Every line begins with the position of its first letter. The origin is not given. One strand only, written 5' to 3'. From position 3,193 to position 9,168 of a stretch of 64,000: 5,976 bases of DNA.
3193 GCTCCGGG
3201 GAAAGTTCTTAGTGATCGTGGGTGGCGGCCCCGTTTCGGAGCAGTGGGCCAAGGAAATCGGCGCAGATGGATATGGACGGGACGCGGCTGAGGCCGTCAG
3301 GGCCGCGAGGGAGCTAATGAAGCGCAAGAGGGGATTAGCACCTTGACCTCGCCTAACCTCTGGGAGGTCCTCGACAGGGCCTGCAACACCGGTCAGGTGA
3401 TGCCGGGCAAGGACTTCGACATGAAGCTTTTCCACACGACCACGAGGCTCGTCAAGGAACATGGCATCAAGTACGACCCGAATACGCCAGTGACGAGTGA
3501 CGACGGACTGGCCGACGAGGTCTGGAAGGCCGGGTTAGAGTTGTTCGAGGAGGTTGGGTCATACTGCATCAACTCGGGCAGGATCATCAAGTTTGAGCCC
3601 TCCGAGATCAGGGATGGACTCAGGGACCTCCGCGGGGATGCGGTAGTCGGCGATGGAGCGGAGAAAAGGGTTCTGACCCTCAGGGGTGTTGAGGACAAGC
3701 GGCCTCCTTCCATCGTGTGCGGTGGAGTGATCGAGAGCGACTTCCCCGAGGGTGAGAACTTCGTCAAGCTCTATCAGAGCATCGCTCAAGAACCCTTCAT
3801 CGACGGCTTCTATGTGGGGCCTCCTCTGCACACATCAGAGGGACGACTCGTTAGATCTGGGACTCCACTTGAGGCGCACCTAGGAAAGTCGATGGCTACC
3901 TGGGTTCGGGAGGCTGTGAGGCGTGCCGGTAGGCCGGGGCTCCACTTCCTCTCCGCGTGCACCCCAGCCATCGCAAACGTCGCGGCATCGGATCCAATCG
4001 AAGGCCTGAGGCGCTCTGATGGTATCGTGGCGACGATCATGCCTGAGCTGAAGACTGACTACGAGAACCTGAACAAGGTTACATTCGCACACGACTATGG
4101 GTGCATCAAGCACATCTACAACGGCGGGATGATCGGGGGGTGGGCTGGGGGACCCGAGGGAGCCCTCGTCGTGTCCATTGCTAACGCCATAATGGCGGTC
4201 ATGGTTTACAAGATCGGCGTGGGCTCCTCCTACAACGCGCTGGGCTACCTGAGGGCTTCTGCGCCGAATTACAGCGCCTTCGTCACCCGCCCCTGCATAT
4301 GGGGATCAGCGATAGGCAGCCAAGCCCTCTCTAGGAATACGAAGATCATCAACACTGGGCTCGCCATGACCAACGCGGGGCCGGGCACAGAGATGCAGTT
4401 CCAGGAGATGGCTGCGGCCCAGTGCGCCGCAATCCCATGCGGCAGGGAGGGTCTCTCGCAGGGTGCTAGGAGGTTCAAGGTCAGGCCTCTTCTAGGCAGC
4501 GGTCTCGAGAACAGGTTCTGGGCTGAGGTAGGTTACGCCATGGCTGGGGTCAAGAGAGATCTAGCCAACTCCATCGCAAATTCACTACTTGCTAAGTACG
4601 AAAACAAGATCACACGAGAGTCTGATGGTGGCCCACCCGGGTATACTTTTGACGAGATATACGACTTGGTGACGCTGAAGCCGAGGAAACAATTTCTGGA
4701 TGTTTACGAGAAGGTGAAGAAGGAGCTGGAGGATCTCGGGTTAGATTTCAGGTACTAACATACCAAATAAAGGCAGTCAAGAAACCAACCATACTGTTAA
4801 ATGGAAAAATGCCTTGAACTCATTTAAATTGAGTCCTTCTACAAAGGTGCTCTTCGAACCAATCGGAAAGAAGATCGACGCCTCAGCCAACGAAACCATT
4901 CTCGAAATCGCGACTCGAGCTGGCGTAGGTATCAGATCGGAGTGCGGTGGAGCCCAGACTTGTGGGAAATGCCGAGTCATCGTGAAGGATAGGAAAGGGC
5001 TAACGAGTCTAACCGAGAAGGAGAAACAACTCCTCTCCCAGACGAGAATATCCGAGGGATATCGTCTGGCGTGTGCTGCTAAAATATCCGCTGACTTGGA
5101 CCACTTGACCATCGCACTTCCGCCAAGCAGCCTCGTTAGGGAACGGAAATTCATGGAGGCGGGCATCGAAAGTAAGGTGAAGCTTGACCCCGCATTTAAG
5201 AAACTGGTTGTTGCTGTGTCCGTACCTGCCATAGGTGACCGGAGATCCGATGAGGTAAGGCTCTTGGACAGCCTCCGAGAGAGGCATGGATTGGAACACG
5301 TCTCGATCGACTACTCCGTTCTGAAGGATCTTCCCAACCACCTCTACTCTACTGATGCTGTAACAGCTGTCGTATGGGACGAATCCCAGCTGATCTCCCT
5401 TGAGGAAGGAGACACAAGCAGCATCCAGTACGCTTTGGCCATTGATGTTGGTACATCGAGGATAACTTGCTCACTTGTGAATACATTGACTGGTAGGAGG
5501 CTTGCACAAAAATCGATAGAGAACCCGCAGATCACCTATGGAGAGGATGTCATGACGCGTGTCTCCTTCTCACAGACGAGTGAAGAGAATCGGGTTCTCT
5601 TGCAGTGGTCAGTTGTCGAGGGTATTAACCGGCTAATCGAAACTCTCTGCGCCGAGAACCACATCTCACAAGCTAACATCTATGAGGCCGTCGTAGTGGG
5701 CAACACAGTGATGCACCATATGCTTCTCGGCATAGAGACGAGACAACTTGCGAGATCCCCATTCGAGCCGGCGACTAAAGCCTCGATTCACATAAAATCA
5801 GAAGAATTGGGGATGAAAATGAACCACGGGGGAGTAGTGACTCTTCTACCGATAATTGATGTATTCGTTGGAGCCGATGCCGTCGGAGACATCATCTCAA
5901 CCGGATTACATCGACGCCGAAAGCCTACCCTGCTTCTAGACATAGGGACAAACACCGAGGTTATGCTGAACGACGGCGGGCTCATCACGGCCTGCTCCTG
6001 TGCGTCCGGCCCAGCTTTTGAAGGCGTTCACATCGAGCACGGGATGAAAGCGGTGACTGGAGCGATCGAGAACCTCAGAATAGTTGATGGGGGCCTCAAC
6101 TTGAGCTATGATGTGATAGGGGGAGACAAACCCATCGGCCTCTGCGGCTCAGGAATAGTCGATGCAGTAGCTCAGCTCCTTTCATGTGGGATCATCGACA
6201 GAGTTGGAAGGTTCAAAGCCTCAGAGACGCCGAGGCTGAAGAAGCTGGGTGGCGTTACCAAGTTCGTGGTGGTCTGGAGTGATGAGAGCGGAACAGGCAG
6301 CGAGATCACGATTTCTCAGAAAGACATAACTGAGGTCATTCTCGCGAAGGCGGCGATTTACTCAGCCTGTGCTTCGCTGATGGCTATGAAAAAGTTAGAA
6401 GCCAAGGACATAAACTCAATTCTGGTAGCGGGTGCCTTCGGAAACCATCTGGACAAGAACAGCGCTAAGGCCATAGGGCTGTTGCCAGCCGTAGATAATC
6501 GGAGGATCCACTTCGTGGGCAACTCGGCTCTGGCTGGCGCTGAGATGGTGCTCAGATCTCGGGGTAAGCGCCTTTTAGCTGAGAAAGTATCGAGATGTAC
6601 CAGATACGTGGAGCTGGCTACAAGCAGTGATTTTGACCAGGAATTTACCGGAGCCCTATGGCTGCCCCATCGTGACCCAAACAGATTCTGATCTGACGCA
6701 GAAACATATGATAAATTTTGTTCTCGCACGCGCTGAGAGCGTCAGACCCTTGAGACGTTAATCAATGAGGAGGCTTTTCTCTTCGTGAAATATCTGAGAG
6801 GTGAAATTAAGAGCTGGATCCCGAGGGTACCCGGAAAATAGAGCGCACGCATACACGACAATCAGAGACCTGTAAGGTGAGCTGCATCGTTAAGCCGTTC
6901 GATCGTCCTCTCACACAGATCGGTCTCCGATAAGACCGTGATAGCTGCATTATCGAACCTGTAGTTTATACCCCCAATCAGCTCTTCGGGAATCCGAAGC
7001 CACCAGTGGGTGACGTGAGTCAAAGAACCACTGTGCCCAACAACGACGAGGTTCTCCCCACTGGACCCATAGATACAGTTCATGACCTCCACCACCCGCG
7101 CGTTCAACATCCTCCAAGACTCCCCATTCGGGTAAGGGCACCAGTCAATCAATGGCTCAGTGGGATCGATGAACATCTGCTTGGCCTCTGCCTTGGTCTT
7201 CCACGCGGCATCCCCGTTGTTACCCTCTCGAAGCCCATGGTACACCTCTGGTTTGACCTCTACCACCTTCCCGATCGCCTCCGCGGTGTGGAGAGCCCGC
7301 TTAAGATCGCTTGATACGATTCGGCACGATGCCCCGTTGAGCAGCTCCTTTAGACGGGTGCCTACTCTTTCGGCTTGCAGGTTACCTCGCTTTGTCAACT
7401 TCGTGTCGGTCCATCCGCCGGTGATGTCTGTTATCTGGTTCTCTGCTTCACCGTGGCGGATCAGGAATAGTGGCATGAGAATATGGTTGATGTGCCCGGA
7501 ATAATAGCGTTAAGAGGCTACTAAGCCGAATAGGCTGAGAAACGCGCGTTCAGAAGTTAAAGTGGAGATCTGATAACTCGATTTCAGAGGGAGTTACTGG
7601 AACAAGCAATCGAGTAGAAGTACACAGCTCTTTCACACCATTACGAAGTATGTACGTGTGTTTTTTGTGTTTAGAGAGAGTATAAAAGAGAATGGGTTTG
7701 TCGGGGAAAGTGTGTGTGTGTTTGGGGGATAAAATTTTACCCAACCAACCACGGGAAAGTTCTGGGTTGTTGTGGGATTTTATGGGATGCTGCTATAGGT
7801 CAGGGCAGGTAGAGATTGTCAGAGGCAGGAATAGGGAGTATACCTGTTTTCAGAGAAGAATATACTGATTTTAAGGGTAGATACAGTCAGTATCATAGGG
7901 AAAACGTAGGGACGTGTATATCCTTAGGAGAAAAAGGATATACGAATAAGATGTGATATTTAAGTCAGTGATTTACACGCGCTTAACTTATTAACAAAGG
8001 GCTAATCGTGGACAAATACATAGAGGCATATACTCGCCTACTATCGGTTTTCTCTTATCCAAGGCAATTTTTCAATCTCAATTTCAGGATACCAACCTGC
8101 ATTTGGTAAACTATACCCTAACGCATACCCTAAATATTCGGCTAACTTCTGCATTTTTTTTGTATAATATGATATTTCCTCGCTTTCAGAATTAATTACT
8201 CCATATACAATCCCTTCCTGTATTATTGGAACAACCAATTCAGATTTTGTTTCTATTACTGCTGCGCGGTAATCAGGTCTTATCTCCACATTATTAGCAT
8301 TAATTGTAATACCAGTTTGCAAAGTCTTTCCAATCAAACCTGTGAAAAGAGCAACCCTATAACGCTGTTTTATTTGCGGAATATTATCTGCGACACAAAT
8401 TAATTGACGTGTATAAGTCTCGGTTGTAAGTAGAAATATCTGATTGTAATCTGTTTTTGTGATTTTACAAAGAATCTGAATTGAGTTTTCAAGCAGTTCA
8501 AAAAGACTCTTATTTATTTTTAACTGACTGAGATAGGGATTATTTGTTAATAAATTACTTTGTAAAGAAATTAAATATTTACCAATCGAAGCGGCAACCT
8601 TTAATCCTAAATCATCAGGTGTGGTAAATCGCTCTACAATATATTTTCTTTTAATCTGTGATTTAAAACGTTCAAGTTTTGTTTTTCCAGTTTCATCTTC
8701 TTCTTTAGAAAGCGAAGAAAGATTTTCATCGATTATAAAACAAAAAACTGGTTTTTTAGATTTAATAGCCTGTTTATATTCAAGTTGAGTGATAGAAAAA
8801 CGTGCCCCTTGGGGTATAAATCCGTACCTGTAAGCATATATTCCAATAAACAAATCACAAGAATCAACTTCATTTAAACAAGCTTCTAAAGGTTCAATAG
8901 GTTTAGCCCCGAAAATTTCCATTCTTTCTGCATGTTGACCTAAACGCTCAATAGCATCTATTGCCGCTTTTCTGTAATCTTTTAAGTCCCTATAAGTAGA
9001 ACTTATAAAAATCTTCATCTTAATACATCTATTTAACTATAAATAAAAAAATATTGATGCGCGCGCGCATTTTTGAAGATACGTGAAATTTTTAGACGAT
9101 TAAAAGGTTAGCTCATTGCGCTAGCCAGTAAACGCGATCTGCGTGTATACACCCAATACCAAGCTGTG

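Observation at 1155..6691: Pyrrolysine-free MtmB-family methyltransferase pair with its own corrinoid protein and activase: a substrate-unknown methyl-transfer system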

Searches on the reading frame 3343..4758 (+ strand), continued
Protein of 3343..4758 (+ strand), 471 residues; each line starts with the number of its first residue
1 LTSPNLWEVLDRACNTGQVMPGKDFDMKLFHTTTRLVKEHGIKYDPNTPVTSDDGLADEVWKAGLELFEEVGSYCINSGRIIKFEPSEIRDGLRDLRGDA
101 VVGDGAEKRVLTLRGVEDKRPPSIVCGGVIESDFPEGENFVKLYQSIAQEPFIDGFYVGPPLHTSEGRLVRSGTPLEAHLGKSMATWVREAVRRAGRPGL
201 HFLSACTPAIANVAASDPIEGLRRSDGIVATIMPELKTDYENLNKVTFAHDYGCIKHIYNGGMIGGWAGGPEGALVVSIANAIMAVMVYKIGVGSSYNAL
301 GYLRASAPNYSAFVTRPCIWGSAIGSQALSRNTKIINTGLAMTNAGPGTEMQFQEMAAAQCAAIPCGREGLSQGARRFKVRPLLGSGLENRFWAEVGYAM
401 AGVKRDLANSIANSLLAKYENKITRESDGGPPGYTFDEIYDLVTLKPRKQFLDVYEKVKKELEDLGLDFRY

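Call 62: find_related_loci(query=A3, collection=genome_contigs, flank=3000)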
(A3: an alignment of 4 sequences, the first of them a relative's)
Query A3 (459 aa) in genome_contigs; peptide patterns used: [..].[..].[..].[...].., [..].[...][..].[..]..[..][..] (x = any residue, [..] = any of these).
175 stretches matched a pattern; 91 encode a relative of the query (tblastn E <= 1e-3); the best 80 are kept; 80 distinct loci.
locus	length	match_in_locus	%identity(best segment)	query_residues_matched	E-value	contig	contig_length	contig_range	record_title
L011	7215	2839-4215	77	1-459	0e+0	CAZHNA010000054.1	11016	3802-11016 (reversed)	MAG TPA_asm: uncultured Methanosarcinales archaeon isolate SRP191223_co2_97 genome assembly, contig: NODE_4918_length_11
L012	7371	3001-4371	45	1-456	4e-123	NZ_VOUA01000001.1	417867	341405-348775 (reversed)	Methanosarcina sp. KYL-1 SEQ01, whole genome shotgun sequence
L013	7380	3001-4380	41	1-457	2e-107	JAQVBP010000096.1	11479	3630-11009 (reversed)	MAG: Methanosarcinaceae archaeon isolate STD2_68 NODE_22001_length_11479_cov_12.645173_Sandtown_D2, whole genome shotgun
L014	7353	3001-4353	33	4-457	1e-76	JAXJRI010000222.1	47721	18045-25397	MAG: Lachnospiraceae bacterium isolate DOME_MAG_3113 3113_C0220_k141_585097, whole genome shotgun sequence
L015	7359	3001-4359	33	2-458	2e-76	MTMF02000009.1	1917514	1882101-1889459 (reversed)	MAG: Candidatus Hydrothermarchaeum profundi isolate JdFR-18 NRA7_48_1_length_1917514_cov_72, whole genome shotgun sequen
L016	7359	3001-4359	32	2-457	3e-74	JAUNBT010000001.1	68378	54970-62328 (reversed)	MAG: Lachnospiraceae bacterium isolate S1R_St_64 NODE_126_length_68378_cov_6.137113, whole genome shotgun sequence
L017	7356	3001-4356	33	2-457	2e-74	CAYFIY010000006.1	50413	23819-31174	MAG TPA_asm: Candidatus Hadarchaeota archaeon isolate ERP003628_co1_45 genome assembly, contig: NODE_132_length_50413_co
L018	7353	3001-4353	32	4-457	4e-74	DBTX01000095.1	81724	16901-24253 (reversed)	MAG TPA_asm: Hungateiclostridiaceae bacterium UBA1305 UBA1305_contig_4202, whole genome shotgun sequence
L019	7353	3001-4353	32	4-457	1e-73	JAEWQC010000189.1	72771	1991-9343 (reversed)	MAG: Bacillota bacterium isolate OH_SBrB_125 k127_79769, whole genome shotgun sequence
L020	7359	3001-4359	32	2-457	2e-72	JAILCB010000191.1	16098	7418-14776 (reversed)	MAG: Lachnospiraceae bacterium isolate RUI574 k141_10202176_flag=0_multi=14.1330_len=16098, whole genome shotgun sequenc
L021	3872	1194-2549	33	2-457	2e-72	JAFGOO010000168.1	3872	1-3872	MAG: Methanosarcinaceae archaeon isolate Zod_Metabat.632 k87_10372760, whole genome shotgun sequence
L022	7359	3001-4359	32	2-457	2e-72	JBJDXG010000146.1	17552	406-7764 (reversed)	MAG: bacterium isolate PUUB15_bin.046 NODE_2938_length_17552_cov_4.904555, whole genome shotgun sequence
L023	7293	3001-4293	35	17-452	2e-72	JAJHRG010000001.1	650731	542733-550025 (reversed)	MAG: Candidatus Methanomethylicota archaeon isolate Bin S31 scaffold_1_c1, whole genome shotgun sequence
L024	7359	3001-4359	32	2-457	8e-72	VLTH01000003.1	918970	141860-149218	UNVERIFIED_CONTAM: Acetivibrio alkalicellulosi strain DSM 17461 CloalDRAFT_CAG.3, whole genome shotgun sequence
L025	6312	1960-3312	32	4-457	6e-71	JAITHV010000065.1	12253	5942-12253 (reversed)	MAG: Coriobacteriales bacterium isolate Pc512_bin90 k119_603169, whole genome shotgun sequence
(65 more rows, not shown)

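Call 69: find_encoding_contigs(protein=P0113, flank=10000, max_places=1)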
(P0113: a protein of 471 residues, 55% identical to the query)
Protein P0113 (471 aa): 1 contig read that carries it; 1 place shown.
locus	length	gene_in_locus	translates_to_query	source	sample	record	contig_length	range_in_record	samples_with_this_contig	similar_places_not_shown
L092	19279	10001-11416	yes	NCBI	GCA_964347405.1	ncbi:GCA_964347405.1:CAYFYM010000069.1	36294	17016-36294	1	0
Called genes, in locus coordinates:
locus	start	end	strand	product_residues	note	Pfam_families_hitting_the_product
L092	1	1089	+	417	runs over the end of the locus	-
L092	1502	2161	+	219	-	PF13489:Methyltransf_23, PF01209:Ubie_methyltran (faint), PF13847:Methyltransf_31, PF08241:Methyltransf_11, PF08242:Methyltransf_12, PF13649:Methyltransf_25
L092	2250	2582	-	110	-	-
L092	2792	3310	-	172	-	-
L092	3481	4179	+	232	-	-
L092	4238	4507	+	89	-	PF02583:Trns_repr_metal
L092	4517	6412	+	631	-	PF00122:E1-E2_ATPase, PF00702:Hydrolase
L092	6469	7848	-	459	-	PF05369:MtmB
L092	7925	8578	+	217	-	PF02607:B12-binding_2, PF02310:B12-binding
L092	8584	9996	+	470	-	PF05369:MtmB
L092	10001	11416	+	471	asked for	PF05369:MtmB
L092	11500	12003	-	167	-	PF10107:Endonuc_Holl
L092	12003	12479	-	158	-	PF10107:Endonuc_Holl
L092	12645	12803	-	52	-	-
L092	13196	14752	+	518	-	PF03313:SDH_alpha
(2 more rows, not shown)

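Call 74: find_encoding_contigs(protein=P0075, flank=6000, max_places=1)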
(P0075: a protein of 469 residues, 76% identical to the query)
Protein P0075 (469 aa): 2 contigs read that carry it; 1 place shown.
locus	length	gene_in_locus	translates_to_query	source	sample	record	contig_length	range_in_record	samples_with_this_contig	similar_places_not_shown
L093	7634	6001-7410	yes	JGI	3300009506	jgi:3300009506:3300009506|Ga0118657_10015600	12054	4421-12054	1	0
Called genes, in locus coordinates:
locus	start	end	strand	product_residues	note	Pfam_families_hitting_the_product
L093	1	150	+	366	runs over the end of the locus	PF07690:MFS_1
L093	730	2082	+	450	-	PF02749:QRPTase_N (faint), PF17767:NAPRTase_N, PF04095:NAPRTase, PF17956:NAPRTase_C (faint)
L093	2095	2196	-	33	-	-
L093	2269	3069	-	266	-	PF12706:Lactamase_B_2, PF13483:Lactamase_B_3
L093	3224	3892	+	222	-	PF02965:Met_synt_B12 (weak)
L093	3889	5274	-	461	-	PF05369:MtmB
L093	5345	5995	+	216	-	PF02607:B12-binding_2, PF02310:B12-binding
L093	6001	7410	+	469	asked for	PF05369:MtmB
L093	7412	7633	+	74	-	?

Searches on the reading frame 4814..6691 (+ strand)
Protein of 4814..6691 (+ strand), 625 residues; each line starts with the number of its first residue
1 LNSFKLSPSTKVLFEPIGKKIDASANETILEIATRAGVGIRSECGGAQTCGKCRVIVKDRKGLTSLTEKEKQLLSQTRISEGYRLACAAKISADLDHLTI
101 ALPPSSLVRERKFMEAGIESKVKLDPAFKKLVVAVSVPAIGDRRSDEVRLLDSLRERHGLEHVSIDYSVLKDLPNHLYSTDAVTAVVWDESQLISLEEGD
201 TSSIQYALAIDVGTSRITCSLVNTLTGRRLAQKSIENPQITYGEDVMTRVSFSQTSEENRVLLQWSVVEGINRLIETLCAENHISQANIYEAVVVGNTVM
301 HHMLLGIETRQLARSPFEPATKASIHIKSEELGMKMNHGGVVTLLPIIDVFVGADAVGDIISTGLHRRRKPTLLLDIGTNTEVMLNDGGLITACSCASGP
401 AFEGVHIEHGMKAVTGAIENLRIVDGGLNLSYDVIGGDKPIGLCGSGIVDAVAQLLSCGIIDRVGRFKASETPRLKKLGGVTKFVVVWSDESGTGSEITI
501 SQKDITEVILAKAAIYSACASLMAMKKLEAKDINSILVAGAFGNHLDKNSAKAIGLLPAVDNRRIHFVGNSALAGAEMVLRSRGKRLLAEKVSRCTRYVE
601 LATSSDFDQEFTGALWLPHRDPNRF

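Call 3: search_protein_families(library=pfam, proteins=[window:4814-6691:+], max_evalue=0.01)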
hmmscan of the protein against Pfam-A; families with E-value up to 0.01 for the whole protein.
window:4814-6691:+ (625 aa): 4 families
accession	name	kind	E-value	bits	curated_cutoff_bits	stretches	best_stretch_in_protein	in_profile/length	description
PF14574.11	RACo_C_ter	-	1e-84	284.1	27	1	371-624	2-256/261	C-terminal domain of RACo the ASKHA domain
PF17651.6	Raco_middle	-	7.4e-52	175.7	26.8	1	206-367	1-162/163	RACo middle region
PF17650.6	RACo_linker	-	8e-15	54.9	26.2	1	119-202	3-85/86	RACo linker region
PF00111.32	Fer2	-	2.2e-10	40.8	21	1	16-91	5-76/77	2Fe-2S iron-sulfur cluster binding domain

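Call 4: search_protein_families(library=ncbifam, proteins=[window:4814-6691:+], max_evalue=0.01)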
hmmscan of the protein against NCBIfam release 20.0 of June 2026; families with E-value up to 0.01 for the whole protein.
window:4814-6691:+ (625 aa): 8 families
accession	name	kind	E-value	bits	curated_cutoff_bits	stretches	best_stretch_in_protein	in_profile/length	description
NF040756.1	corr_regen_AcsV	exception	1.4e-139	466.3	800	1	11-625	1-631/632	corrinoid activation/regeneration protein AcsV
TIGR04270.1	Rama_corrin_act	subfamily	4.6e-35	121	500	1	206-611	1-410/534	methylamine methyltransferase corrinoid protein reductive activase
TIGR01941.1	nqrF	equivalog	1.7e-11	43.7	295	1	19-96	42-117/405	NADH:ubiquinone reductase (Na(+)-transporting) subunit F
TIGR02007.1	fdx_isc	equivalog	4.5e-10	39.7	132.1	1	13-103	10-100/110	ISC system 2Fe-2S type ferredoxin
NF058606.1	GlBtMonoRdsGbcB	equivalog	9.9e-06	24.7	500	1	7-95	275-358/362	glycine betaine monooxygenase reductase subunit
TIGR02008.1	fdx_plant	subfamily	0.00022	21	81.15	1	19-95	15-86/97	ferredoxin [2Fe-2S]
NF040810.1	BenC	equivalog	0.0015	17.8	430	1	17-95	11-87/333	benzoate 1,2-dioxygenase electron transfer component BenC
NF004317.0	PRK05713.1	equivalog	0.0042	16.4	338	1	22-96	12-81/312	iron-sulfur-binding ferredoxin reductase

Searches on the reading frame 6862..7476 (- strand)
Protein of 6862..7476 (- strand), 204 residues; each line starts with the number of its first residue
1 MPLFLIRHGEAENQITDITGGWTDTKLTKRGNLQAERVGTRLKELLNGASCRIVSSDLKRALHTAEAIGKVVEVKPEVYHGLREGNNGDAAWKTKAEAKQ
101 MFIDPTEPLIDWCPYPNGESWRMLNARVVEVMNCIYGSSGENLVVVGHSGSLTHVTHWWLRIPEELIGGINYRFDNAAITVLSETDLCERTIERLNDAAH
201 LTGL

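Call 3: search_protein_families(library=pfam, proteins=[window:6862-7476:-], max_evalue=0.01)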
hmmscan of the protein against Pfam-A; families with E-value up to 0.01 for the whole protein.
window:6862-7476:- (204 aa): 1 family
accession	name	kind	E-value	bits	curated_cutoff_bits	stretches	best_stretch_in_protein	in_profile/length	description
PF00300.27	His_Phos_1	-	2.2e-35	122.5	21.7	1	3-197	1-193/194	Histidine phosphatase superfamily (branch 1)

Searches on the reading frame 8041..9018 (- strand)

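Call 21: search_protein_families(library=pfam, proteins=[window:8041-9018:-], max_evalue=0.001)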
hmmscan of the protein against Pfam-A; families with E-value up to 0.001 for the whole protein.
window:8041-9018:- (325 aa): 3 families
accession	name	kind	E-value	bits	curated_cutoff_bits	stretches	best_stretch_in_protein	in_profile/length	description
PF13271.11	DUF4062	-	2.9e-24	85.5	24.7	1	2-84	1-82/82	Domain of unknown function (DUF4062)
PF13185.12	GAF_2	-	8.7e-06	26.4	28.6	1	173-300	5-131/136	GAF domain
PF01590.32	GAF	-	2e-05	25.6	22.4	1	174-279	4-109/133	GAF domain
